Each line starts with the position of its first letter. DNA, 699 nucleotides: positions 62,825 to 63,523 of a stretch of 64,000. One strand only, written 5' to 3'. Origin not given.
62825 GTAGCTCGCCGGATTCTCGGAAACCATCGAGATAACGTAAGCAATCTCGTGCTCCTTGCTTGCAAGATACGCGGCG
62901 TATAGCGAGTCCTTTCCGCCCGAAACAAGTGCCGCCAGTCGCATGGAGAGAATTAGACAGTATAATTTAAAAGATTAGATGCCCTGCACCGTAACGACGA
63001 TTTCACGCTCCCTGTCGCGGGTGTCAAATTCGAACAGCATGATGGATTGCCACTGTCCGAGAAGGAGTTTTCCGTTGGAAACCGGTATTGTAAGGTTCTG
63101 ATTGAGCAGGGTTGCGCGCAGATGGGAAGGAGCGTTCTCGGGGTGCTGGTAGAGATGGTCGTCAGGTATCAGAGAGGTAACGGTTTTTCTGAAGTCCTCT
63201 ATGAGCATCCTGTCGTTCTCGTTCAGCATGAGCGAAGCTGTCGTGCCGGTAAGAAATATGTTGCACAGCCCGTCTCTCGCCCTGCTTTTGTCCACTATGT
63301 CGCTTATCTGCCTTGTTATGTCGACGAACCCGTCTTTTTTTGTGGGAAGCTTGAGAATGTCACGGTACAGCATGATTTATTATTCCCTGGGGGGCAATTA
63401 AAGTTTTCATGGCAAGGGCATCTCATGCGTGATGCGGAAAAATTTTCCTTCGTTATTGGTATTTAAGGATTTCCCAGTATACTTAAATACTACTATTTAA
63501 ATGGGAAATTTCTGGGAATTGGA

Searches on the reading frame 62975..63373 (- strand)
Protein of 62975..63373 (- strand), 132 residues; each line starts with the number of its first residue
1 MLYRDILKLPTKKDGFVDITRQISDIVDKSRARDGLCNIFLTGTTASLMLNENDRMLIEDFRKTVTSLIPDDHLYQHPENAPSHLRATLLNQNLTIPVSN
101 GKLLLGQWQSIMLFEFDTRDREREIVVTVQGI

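Call 69: find_encoding_contigs(protein=window:62975-63373:-, flank=10000, max_places=3)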
Protein window:62975-63373:- (132 aa): 22 contigs read that carry it; 3 places shown.
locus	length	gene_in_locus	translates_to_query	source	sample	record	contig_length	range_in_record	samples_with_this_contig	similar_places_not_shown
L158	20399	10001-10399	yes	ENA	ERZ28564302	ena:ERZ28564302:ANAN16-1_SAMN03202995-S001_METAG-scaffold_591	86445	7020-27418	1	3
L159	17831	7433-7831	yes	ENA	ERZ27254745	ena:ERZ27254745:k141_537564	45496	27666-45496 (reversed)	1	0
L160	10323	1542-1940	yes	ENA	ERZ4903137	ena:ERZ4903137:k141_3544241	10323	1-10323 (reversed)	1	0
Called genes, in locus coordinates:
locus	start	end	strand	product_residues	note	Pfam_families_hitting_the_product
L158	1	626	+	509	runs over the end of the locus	PF04851:ResIII, PF00270:DEAD, PF21210:RNA_helicase_helical, PF00271:Helicase_C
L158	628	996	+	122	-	-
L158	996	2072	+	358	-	PF00293:NUDIX, PF00702:Hydrolase, PF13419:HAD_2, PF13242:Hydrolase_like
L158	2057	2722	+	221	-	PF02732:ERCC4, PF12826:HHH_2, PF14520:HHH_5, PF00633:HHH (weak)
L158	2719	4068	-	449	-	PF01011:PQQ (faint), PF13570:Beta-prop_ACSF4, PF25292:Beta-prop_CGLA (faint), PF13360:PQQ_2, PF13570:Beta-prop_ACSF4, PF13360:PQQ_2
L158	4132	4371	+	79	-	-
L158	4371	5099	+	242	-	PF00590:TP_methylase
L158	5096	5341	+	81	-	PF04010:DUF357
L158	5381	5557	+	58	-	-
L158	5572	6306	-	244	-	PF01336:tRNA_anti-codon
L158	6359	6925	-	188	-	-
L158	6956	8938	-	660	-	PF14551:MCM_N (weak), PF17207:MCM_OB, PF00493:MCM, PF01078:Mg_chelatase (faint), PF17855:MCM_lid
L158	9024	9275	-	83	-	-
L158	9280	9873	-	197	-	PF00352:TBP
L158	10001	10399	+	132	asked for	PF01894:YjbQ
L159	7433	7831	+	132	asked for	PF01894:YjbQ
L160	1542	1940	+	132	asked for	PF01894:YjbQ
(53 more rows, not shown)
